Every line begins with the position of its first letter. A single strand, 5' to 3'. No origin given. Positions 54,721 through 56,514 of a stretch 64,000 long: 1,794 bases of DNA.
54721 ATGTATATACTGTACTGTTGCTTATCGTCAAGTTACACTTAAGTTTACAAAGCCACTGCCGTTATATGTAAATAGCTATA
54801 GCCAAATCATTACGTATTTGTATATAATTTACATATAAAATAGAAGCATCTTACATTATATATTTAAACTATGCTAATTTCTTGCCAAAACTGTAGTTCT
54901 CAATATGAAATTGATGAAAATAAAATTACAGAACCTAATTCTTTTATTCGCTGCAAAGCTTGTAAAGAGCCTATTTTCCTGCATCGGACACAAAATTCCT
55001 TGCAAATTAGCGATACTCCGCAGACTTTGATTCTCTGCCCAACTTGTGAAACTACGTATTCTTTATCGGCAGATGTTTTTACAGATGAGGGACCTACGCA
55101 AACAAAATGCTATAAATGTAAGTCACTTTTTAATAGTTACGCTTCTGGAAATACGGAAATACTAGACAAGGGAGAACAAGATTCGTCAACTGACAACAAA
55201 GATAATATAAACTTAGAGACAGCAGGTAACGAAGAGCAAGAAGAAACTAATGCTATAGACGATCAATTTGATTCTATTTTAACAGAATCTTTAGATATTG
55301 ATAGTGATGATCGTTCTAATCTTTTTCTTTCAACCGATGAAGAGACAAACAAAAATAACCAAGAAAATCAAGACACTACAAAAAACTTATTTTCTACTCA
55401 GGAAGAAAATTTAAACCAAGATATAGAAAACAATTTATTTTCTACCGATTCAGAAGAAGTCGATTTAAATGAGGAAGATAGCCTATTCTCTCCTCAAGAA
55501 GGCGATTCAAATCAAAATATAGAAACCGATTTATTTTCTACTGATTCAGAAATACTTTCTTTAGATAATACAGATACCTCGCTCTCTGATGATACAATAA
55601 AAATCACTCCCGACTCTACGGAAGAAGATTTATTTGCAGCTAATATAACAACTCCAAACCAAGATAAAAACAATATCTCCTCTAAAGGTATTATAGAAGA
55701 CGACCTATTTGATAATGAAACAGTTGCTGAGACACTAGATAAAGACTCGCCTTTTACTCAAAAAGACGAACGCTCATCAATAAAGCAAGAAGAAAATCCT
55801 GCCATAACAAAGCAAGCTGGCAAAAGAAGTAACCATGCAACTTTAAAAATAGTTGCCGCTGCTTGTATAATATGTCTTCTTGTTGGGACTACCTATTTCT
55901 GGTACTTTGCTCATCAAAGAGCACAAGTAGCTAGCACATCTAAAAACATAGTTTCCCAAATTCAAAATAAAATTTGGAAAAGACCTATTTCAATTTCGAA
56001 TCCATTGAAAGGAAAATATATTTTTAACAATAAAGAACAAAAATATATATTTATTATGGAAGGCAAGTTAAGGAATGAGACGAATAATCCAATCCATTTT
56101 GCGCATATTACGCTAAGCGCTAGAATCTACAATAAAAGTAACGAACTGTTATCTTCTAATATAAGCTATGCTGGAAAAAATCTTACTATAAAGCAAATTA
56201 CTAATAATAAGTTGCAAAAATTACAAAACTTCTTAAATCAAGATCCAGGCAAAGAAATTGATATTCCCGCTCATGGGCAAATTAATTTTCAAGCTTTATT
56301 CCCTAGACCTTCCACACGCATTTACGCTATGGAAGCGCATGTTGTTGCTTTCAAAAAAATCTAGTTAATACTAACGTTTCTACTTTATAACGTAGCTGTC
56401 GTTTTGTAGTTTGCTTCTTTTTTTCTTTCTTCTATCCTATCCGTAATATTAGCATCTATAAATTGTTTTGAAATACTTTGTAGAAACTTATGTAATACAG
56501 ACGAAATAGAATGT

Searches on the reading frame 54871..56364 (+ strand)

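Call 11: search_protein_families(library=pfam, proteins=[window:54871-56364:+], max_evalue=0.01)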
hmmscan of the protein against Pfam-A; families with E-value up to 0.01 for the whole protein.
window:54871-56364:+ (497 aa): 3 families
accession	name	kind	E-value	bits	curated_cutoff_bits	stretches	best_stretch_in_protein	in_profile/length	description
PF13717.11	Zn_ribbon_4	-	1.5e-12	47.7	30.3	1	1-34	1-34/36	zinc-ribbon domain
PF13719.11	Zn_ribbon_5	-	1.4e-07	31.6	29.3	1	1-33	1-33/37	zinc-ribbon domain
PF20120.5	DUF6510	-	0.008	16.5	26.4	0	3-36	27-62/86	Family of unknown function (DUF6510)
